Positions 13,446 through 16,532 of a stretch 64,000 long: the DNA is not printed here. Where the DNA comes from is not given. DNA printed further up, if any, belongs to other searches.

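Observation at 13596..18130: Phosphoketolase fused to a C-terminal CoA-binding domain, translationally coupled to an AMP-forming acetyl-CoA synthetase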

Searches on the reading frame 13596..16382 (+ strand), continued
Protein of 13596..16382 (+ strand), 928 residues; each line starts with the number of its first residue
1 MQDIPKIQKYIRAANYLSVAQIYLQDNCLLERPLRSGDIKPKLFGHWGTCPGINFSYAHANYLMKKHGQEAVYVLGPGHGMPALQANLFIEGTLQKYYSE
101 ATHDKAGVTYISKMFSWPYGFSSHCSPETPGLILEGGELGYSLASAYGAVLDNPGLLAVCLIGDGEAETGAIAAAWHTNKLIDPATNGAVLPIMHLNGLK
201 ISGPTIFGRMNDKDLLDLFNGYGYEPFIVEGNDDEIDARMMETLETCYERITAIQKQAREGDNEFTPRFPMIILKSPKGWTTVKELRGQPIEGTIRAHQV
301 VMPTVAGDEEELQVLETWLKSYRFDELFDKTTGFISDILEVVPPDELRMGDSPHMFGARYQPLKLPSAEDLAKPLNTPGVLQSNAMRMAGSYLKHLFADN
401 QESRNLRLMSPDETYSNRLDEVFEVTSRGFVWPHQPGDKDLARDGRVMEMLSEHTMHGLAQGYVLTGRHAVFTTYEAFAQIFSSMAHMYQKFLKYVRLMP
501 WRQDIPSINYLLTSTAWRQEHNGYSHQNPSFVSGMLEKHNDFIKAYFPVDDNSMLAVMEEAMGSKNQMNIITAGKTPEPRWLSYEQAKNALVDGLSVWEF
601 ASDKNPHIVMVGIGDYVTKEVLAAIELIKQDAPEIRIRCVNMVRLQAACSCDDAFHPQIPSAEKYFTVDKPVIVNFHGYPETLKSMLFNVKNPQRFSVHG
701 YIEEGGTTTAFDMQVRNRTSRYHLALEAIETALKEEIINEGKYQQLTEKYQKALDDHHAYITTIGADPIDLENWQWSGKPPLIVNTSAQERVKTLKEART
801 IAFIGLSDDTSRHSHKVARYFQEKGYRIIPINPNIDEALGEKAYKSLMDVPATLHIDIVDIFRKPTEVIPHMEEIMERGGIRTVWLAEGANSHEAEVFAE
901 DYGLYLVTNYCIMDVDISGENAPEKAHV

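Call 24: search_solved_structures(query=window:13596-16379:+, max_evalue=1e-30, show_alignments=1)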
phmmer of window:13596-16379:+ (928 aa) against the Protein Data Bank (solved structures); distinct sequences matched with E-value up to 1e-30: 10.
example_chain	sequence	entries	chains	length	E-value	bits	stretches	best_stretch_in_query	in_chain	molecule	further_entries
9cd3_A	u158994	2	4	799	4.9e-224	749.3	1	2-776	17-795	Phosphoketolase family protein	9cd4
8io8_A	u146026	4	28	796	9.7e-210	702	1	7-776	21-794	Probable phosphoketolase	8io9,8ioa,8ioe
3ai7_A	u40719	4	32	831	4.7e-189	633.5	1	6-778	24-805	Xylulose-5-phosphate/fructose-6-phosphate phosphoketolase | Phosphoketolase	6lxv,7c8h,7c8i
8io6_A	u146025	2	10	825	4.9e-189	633.5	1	6-778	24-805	Xylulose5phosphatefructose6phosphate phosphoketolase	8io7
3ahc_A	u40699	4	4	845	1.5e-181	608.7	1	5-730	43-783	Xylulose 5-phosphate/fructose 6-phosphate phosphoketolase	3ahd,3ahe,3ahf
3ahh_A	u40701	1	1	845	3.5e-180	604.2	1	5-730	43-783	Xylulose 5-phosphate/fructose 6-phosphate phosphoketolase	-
3ahi_A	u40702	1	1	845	3.5e-180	604.2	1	5-730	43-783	Xylulose 5-phosphate/fructose 6-phosphate phosphoketolase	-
3ahj_A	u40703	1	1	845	3.5e-180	604.2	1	5-730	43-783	Xylulose 5-phosphate/fructose 6-phosphate phosphoketolase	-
3ahg_A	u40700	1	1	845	3.5e-180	604.2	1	5-730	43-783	Xylulose 5-phosphate/fructose 6-phosphate phosphoketolase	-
6gua_A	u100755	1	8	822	3.9e-157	527.9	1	5-778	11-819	Probable phosphoketolase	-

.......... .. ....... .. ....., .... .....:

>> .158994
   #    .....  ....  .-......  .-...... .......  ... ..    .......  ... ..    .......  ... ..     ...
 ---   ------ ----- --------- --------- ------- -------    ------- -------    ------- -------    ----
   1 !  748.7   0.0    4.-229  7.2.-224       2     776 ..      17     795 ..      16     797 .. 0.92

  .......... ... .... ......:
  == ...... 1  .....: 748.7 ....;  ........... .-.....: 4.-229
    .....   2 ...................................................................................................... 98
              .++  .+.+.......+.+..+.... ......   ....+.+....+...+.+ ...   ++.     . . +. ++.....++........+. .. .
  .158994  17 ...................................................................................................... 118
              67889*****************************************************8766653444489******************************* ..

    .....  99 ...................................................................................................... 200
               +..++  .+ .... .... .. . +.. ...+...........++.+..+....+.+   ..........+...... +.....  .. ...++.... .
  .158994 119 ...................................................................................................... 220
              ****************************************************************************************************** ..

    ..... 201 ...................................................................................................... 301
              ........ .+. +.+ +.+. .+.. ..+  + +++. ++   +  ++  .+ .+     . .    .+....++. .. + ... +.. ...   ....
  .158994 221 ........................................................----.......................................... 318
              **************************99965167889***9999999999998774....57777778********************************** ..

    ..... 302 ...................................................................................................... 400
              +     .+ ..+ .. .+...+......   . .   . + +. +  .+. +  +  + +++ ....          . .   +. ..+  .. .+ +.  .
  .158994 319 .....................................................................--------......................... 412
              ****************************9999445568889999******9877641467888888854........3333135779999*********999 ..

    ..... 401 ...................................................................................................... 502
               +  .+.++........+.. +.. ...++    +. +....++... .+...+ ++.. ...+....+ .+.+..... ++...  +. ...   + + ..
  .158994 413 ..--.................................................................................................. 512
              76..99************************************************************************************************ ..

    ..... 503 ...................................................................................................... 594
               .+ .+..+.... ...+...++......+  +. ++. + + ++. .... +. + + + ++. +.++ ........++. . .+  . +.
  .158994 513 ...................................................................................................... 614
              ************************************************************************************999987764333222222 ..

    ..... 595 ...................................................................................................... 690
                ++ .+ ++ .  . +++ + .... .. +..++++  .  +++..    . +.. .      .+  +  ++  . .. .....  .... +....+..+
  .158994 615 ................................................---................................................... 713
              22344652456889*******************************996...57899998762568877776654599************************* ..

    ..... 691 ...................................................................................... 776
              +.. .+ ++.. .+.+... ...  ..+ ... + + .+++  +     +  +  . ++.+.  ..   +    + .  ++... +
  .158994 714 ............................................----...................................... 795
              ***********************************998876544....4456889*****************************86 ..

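Call 34: find_encoding_contigs(protein=P0086, flank=10000, max_places=1)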
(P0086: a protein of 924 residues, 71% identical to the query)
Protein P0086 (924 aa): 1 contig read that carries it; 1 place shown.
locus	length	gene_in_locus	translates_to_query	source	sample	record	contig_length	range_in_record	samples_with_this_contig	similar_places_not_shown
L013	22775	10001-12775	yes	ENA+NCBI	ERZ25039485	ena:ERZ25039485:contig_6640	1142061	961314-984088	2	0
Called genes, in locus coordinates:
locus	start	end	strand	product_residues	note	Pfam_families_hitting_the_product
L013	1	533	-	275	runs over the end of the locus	PF01326:PPDK_N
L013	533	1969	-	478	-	PF00391:PEP-utilizers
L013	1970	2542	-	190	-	PF01966:HD (weak)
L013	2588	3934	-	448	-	PF00391:PEP-utilizers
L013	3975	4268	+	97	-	-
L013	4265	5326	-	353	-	-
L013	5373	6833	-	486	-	PF12229:PG_binding_4, PF04294:VanW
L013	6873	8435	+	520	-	PF01547:SBP_bac_1, PF13416:SBP_bac_8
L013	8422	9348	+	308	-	-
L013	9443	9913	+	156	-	PF03449:GreA_GreB_N, PF01272:GreA_GreB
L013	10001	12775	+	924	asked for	PF09364:XFP_N, PF03894:XFP, PF09363:XFP_C, PF13380:CoA_binding_2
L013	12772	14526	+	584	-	PF00501:AMP-binding, PF13193:AMP-binding_C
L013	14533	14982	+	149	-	PF25084:LbH_EIF2B, PF25087:GMPPB_C, PF00132:Hexapep, PF21711:DCTN5 (weak), PF14602:Hexapep_2, PF00132:Hexapep, PF14602:Hexapep_2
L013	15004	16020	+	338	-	PF01565:FAD_binding_4, PF02873:MurB_C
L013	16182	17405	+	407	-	PF00155:Aminotran_1_2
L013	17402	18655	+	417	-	PF00278:Orn_DAP_Arg_deC, PF02784:Orn_Arg_deC_N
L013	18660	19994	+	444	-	PF00696:AA_kinase, PF01842:ACT (faint), PF13840:ACT_7 (weak), PF22468:ACT_9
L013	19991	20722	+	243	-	PF01113:DapB_N, PF05173:DapB_C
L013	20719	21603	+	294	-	PF00701:DHDPS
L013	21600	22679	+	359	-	PF01118:Semialdhyde_dh, PF02774:Semialdhyde_dhC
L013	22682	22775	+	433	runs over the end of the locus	PF03447:NAD_binding_3, PF00742:Homoserine_dh, PF01842:ACT (faint)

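Call 35: find_encoding_contigs(protein=P0088, flank=10000, max_places=1)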
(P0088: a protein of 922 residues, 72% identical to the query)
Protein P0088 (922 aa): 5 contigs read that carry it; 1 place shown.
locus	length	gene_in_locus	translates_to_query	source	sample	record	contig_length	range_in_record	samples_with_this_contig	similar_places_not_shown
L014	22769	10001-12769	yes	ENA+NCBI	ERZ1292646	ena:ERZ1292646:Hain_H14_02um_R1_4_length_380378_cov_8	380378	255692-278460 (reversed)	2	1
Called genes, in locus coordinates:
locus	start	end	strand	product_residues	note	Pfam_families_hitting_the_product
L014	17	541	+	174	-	PF01196:Ribosomal_L17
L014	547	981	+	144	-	PF00572:Ribosomal_L13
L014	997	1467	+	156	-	PF00380:Ribosomal_S9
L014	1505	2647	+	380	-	PF00478:IMPDH, PF03060:NMO (faint), PF01070:FMN_dh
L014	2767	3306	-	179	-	PF00188:CAP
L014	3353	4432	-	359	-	PF00814:TsaD, PF22521:HypF_C_2 (weak)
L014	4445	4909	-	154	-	PF02643:DUF192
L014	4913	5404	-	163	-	PF01467:CTP_transf_like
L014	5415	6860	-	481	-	PF12229:PG_binding_4, PF04294:VanW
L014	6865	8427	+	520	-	PF01547:SBP_bac_1, PF13416:SBP_bac_8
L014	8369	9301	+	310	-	PF18765:Polbeta (faint)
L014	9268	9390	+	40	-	-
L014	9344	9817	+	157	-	PF03449:GreA_GreB_N, PF01272:GreA_GreB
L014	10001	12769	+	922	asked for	PF09364:XFP_N, PF03894:XFP, PF09363:XFP_C, PF13380:CoA_binding_2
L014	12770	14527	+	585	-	PF00501:AMP-binding, PF13193:AMP-binding_C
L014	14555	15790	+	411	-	PF08442:ATP-grasp_2, PF24948:Citrate_synth_N, PF16114:Citrate_bind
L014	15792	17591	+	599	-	PF00549:Ligase_CoA, PF13607:Succ_CoA_lig (weak), PF00285:Citrate_synt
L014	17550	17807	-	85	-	-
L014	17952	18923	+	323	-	PF01565:FAD_binding_4, PF02873:MurB_C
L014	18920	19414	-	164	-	-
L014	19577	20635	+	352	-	PF04389:Peptidase_M28 (weak), PF05343:Peptidase_M42 (faint), PF01546:Peptidase_M20, PF07687:M20_dimer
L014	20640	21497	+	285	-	PF14805:THDPS_N_2, PF25084:LbH_EIF2B (weak), PF00132:Hexapep (weak)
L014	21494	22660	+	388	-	PF00155:Aminotran_1_2, PF00266:Aminotran_5 (weak)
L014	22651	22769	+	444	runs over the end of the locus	PF00278:Orn_DAP_Arg_deC, PF02784:Orn_Arg_deC_N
